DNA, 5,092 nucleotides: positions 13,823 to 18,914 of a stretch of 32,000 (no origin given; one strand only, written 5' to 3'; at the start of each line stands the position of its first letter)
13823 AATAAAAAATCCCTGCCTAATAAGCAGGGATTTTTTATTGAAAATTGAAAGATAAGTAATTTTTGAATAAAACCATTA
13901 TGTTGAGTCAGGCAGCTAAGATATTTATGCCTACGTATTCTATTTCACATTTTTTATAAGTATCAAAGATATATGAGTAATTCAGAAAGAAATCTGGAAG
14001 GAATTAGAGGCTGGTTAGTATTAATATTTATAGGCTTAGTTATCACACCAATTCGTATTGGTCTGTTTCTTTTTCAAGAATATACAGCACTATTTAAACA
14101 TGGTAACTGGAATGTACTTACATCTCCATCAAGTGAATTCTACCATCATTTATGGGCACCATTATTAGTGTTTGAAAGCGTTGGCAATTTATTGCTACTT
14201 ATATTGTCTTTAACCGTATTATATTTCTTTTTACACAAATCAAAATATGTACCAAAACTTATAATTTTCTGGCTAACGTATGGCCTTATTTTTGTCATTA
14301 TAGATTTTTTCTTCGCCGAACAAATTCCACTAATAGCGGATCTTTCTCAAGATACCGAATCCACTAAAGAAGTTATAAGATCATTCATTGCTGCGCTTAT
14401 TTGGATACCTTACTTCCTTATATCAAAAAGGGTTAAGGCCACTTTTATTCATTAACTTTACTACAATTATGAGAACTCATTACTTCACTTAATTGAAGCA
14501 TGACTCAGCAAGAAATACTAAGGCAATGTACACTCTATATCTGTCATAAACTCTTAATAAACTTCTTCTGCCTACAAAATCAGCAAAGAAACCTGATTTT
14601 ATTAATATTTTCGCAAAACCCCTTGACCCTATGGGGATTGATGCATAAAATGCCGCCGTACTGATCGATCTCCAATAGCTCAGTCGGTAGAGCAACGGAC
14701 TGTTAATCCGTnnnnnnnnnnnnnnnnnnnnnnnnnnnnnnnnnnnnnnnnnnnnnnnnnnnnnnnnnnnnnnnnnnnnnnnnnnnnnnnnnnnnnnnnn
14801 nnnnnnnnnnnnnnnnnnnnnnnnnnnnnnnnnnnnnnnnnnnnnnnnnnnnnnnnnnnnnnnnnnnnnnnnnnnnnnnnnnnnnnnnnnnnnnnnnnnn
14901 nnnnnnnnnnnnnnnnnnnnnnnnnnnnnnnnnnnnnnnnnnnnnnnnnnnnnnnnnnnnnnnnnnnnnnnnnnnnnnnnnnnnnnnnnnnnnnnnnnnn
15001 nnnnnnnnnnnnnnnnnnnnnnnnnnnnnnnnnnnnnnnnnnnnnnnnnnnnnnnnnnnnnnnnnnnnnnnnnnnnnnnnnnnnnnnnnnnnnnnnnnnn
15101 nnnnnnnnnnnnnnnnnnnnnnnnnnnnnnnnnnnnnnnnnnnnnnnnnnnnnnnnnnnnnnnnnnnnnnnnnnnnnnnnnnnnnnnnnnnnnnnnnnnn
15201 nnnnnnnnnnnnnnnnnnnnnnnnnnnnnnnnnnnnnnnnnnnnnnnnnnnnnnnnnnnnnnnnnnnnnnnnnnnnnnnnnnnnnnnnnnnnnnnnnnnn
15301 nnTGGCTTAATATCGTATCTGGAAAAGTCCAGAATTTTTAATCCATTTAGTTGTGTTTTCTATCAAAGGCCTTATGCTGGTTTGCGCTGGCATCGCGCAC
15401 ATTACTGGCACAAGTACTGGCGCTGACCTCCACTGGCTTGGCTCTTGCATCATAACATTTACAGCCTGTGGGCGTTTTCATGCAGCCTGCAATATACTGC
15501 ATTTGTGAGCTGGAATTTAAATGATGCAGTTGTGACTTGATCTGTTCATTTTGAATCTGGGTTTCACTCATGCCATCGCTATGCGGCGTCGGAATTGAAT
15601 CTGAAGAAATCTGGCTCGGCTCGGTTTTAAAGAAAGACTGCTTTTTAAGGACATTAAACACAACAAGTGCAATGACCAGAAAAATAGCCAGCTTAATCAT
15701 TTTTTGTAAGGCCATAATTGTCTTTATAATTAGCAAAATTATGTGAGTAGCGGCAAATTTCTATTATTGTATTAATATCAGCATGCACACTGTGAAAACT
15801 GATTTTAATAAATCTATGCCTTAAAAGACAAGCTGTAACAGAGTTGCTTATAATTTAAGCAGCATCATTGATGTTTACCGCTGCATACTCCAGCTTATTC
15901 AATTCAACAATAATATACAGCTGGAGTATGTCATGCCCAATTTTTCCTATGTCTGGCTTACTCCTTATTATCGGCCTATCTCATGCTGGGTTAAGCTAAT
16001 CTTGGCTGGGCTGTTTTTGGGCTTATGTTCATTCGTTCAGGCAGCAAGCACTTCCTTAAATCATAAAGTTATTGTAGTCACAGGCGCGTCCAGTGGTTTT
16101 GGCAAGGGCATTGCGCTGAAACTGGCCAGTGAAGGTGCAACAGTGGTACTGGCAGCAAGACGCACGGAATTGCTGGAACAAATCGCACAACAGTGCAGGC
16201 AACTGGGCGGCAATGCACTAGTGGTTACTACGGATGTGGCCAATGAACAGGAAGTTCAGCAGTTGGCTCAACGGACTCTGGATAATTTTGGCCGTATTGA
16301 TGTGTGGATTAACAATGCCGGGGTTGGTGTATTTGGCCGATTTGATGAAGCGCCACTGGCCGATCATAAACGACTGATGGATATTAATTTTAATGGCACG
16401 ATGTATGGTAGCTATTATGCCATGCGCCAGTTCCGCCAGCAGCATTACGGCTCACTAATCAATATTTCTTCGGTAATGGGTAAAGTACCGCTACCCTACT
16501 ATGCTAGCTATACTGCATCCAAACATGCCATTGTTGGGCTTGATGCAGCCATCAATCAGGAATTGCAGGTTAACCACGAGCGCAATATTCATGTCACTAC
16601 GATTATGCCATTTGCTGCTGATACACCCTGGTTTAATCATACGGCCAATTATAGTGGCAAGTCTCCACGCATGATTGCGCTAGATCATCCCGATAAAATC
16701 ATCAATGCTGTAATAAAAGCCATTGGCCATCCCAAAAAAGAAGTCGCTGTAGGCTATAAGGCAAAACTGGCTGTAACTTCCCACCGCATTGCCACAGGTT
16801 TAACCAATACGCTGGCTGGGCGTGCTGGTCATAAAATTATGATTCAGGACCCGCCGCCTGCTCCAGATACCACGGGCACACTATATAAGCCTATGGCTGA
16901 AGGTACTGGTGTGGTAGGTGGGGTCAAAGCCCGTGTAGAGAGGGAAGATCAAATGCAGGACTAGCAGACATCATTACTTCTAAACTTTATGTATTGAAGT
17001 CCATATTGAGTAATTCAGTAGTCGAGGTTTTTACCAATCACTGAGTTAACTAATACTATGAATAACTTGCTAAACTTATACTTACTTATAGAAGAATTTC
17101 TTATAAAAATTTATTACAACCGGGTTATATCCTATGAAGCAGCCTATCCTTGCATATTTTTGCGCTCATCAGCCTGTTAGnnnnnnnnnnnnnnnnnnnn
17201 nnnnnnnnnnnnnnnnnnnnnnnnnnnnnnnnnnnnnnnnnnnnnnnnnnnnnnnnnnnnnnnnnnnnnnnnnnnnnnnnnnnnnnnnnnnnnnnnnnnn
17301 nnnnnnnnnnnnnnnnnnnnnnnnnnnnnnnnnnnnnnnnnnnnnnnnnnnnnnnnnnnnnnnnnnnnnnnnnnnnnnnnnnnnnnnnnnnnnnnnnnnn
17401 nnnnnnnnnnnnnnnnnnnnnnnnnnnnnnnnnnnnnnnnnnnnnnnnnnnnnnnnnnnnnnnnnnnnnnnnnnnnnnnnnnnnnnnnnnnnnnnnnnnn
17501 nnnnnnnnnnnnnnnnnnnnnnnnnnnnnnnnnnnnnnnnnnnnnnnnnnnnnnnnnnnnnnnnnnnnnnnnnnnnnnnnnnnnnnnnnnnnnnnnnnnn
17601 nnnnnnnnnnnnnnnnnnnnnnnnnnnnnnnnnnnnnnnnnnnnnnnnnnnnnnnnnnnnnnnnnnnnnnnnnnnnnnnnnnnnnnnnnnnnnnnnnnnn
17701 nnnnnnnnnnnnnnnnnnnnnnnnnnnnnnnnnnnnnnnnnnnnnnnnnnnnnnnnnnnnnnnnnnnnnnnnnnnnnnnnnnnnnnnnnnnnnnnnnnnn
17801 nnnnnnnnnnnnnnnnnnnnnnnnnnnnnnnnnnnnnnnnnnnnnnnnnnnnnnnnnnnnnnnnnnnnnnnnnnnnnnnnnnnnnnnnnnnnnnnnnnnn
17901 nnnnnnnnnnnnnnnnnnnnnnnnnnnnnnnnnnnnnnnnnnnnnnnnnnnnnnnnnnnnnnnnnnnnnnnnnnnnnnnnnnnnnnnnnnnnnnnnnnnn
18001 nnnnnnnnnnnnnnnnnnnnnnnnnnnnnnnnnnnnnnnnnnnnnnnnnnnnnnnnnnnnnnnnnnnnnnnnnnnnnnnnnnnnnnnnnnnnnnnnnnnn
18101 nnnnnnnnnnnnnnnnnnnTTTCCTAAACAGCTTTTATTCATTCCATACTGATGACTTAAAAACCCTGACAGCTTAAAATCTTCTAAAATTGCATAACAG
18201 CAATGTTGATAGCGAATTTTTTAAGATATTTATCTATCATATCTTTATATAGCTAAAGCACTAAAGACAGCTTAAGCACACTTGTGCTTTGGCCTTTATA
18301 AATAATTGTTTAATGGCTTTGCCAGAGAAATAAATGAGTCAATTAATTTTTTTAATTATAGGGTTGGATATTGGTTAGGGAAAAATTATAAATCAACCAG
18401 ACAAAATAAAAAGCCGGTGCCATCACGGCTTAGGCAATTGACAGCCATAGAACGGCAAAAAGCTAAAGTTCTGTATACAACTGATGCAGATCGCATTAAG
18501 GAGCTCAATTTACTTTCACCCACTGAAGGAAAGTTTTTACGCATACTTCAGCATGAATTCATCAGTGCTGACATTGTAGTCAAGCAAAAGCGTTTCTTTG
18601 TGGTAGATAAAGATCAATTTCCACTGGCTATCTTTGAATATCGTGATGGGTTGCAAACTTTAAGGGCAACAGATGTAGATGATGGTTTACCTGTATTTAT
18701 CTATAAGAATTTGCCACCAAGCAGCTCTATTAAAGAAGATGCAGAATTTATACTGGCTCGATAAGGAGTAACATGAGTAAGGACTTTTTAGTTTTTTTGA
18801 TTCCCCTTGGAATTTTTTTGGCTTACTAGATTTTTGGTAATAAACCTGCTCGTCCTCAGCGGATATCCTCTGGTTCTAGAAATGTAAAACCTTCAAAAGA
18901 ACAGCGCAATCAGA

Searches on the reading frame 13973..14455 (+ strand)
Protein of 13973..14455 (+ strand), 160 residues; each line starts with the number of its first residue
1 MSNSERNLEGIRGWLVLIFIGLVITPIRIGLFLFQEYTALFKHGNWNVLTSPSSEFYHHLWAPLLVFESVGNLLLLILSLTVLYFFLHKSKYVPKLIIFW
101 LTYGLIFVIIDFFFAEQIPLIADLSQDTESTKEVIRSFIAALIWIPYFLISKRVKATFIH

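Call 3: search_protein_families(library=pfam, proteins=[window:13973-14455:+], max_evalue=0.1)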
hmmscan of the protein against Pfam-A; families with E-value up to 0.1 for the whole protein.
window:13973-14455:+ (160 aa): 2 families
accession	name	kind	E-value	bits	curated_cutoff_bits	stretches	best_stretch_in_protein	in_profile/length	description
PF10754.15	DUF2569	-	3.3e-34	118.8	26.5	1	9-159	2-143/143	Protein of unknown function (DUF2569)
PF14329.11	DUF4386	-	0.04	14.3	27.6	1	70-145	134-203/210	Domain of unknown function (DUF4386)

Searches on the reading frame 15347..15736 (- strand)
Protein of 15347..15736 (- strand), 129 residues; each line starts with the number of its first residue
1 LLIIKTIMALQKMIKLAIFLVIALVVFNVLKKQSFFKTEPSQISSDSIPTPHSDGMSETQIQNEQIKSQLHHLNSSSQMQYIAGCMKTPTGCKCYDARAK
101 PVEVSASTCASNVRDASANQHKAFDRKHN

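Call 3: search_protein_families(library=pfam, proteins=[window:15347-15736:-], max_evalue=0.1)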
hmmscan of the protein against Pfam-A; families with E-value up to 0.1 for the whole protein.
window:15347-15736:- (129 aa): 0 families

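Call 7: search_protein_families(library=phrogs, proteins=[window:15347-15736:-], max_evalue=0.1)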
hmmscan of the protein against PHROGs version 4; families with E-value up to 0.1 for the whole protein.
window:15347-15736:- (129 aa): 1 family
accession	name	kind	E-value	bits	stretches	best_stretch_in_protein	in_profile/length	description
phrog_25692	-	unknown function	0.069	14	1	17-59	77-122/131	-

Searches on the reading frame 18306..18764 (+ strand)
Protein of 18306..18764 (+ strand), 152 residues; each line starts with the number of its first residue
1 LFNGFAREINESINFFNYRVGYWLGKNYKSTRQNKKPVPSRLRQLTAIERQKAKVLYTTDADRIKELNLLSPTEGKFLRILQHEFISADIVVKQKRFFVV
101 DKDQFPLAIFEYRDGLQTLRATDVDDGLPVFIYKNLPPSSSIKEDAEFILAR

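Call 3: search_protein_families(library=pfam, proteins=[window:18306-18764:+], max_evalue=0.1)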
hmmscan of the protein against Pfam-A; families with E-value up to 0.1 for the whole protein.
window:18306-18764:+ (152 aa): 0 families

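Call 6: search_protein_families(library=padloc, proteins=[window:18306-18764:+], max_evalue=1)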
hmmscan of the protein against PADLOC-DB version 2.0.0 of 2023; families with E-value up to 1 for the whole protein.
window:18306-18764:+ (152 aa): 0 families

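Call 7: search_protein_families(library=phrogs, proteins=[window:18306-18764:+], max_evalue=0.1)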
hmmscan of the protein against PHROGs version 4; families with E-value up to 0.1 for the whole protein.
window:18306-18764:+ (152 aa): 1 family
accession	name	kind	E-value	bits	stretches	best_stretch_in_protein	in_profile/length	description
phrog_23897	-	unknown function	5.6e-43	147.3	1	19-146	12-135/140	-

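Call 8: search_protein_families(library=ncbifam, proteins=[window:18306-18764:+], max_evalue=1)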
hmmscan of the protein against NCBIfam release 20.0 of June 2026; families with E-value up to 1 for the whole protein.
window:18306-18764:+ (152 aa): 0 families

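Call 44: find_homologous_proteins(query=window:18306-18764:+, max_evalue=0.001)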
Query window:18306-18764:+ (152 aa): 90 proteins with E <= 0.001 among 109 candidates.
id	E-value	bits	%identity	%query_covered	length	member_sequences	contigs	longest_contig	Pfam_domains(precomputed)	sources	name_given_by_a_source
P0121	1.4e-75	270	92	88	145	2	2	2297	-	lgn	-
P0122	9.0e-75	267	91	88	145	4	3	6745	-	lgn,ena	-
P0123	2.2e-70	253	88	88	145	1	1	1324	-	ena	-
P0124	5.0e-66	239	99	76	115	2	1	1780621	-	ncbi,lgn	-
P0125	3.0e-58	214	75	88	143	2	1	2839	-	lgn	-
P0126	1.1e-50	189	65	88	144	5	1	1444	-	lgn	-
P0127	2.2e-48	182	64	88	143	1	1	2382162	-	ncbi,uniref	ncbi:hypothetical protein ACF3NA_00775 [Alkanindiges sp. WGS2144]|uniref:hypothetical protein n=1 Ta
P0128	8.8e-47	177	62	86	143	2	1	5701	-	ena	-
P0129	1.1e-44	170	59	91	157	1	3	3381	-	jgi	-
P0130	5.2e-40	155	53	88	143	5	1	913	-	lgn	-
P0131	1.7e-38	150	54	88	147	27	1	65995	-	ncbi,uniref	ncbi:hypothetical protein [Acinetobacter seifertii]|uniref:hypothetical protein n=1 Tax=Acinetobacte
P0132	3.8e-38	149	54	88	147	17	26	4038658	-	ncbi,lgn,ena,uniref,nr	ncbi:hypothetical protein [Acinetobacter baumannii]|uniref:hypothetical protein n=1 Tax=Acinetobacte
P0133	4.4e-38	149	50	91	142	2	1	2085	-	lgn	-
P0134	4.7e-38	148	51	82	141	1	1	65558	-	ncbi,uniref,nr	ncbi:hypothetical protein MKL32_10035 [Acinetobacter sp. AOR34_HL]|uniref:hypothetical protein n=1 T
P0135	6.7e-38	148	51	82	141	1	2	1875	-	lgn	-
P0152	3.9e-33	132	46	90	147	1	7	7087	-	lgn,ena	-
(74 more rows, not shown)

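Call 47: find_encoding_contigs(protein=P0152, flank=8000, max_places=3)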
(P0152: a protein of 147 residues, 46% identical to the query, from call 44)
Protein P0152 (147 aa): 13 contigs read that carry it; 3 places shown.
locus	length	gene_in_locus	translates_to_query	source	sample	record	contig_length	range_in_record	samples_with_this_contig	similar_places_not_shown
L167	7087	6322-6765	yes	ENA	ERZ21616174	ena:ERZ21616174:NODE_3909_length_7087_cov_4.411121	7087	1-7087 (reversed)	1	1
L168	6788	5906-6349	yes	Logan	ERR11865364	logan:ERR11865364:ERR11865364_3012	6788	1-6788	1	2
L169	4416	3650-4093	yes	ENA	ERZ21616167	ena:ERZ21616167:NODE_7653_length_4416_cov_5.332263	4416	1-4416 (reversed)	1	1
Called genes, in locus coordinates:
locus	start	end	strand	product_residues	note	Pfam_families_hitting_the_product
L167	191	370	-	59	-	-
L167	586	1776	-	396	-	PF05707:Zot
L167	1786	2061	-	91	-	-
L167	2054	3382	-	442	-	-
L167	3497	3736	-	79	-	-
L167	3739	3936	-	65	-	-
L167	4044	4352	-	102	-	-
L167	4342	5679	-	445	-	PF02486:Rep_trans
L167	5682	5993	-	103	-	-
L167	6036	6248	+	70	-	-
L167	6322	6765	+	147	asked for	-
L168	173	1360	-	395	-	PF05707:Zot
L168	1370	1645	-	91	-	-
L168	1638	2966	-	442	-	-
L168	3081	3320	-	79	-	-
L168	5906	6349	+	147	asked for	-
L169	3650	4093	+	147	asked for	-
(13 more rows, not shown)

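Call 48: find_encoding_contigs(protein=P0122, flank=8000, max_places=3)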
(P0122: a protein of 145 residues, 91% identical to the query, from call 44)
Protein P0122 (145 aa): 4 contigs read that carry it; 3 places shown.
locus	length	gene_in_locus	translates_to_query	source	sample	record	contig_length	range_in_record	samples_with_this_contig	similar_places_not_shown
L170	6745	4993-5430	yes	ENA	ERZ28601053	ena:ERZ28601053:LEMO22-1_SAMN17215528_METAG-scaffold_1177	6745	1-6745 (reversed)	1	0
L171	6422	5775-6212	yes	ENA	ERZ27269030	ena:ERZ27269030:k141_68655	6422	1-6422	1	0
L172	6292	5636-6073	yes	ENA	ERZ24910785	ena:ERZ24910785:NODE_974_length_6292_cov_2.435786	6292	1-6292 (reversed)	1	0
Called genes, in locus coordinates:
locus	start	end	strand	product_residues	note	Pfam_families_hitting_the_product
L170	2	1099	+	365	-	?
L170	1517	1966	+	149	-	PF10881:DUF2726, PF04480:DUF559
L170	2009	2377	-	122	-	-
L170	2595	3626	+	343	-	PF00106:adh_short, PF08659:KR, PF13561:adh_short_C2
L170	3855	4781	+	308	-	PF01590:GAF, PF13185:GAF_2, PF00990:GGDEF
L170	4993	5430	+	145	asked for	-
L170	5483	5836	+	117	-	-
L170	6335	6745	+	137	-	?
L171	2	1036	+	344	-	?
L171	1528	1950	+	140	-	-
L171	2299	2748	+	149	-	PF10881:DUF2726, PF04480:DUF559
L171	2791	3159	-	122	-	-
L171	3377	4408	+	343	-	PF00106:adh_short, PF08659:KR, PF13561:adh_short_C2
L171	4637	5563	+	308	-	PF01590:GAF, PF13185:GAF_2, PF00990:GGDEF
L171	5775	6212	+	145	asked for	-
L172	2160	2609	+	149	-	PF10881:DUF2726, PF04480:DUF559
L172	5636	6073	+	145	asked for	-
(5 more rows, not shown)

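Call 92: predict_structure(alignment_id=A7)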
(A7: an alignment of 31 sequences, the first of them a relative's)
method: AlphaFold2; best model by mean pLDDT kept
length: 145 residues; sequences in the alignment: 31
mean_pLDDT: 85.2   pTM: 0.67
mean pLDDT of the five models: 85.2, 84.0, 82.3, 78.8, 75.7
residues with pLDDT >= 90: 87; 70-90: 37; 50-70: 13; < 50: 8
segments of 3 or more residues with pLDDT < 50: 22-25, 27-30
pLDDT, mean of each block of 10 residues (from residue 1): 79 72 49 65 87 94 95 95 95 94 91 89 94 93 89
secondary structure, 60 per line:
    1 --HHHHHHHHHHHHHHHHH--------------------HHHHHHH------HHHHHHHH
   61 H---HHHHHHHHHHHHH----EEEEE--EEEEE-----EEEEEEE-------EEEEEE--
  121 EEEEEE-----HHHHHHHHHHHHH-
elements in order: H3-19 H40-46 H53-61 H65-77 E82-86 E89-93 E99-105 E113-118 E121-126 H132-144

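Call 95: fold_search(model_id=the predicted structure, library=viral)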
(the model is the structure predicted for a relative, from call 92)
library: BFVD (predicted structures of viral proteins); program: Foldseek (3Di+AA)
matches with E <= 10: 852; with E <= 0.001: 0
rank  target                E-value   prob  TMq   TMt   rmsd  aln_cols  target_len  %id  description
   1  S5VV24                3.0e-03  0.72  0.23  0.18  16.6       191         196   12  Uncharacterized protein [Pseudomonas phage PaBG]
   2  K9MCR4                3.2e-03  0.87  0.30  0.30  13.0       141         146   18  (no name in the UniProt tables at hand)
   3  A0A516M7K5            5.7e-03  0.84  0.25  0.25  16.2       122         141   13  (no name in the UniProt tables at hand)
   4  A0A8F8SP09            1.2e-02  0.96  0.42  0.24  10.8       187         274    9  (no name in the UniProt tables at hand)
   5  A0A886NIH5            2.2e-02  0.25  0.19  0.09  22.5       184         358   17  (no name in the UniProt tables at hand)
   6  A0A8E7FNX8            4.6e-02  0.75  0.35  0.34   6.6       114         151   12  (no name in the UniProt tables at hand)
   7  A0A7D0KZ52            6.0e-02  0.51  0.26  0.17  15.0       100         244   11  (no name in the UniProt tables at hand)
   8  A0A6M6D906            6.8e-02  0.33  0.25  0.24  15.9       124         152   14  (no name in the UniProt tables at hand)
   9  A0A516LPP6            7.7e-02  0.87  0.38  0.48   3.9        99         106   12  (no name in the UniProt tables at hand)
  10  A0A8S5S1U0            9.4e-02  0.84  0.37  0.21   7.7       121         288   12  Restriction enzyme [Siphoviridae sp. ctCIv11]
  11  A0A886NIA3            1.0e-01  0.57  0.39  0.21  20.2       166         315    8  (no name in the UniProt tables at hand)
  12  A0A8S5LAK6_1          1.0e-01  0.23  0.23  0.04  12.1        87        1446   21  RNA polymerase [Podoviridae sp. ctBev14]
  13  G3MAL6                1.1e-01  0.44  0.27  0.31   8.1       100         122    6  Gp475 [Bacillus phage G]
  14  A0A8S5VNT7            1.2e-01  0.25  0.22  0.23  16.2       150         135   15  (no name in the UniProt tables at hand)
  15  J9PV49                1.3e-01  0.20  0.21  0.16  10.9        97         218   18  Uncharacterized protein [Bacillus phage BCD7]
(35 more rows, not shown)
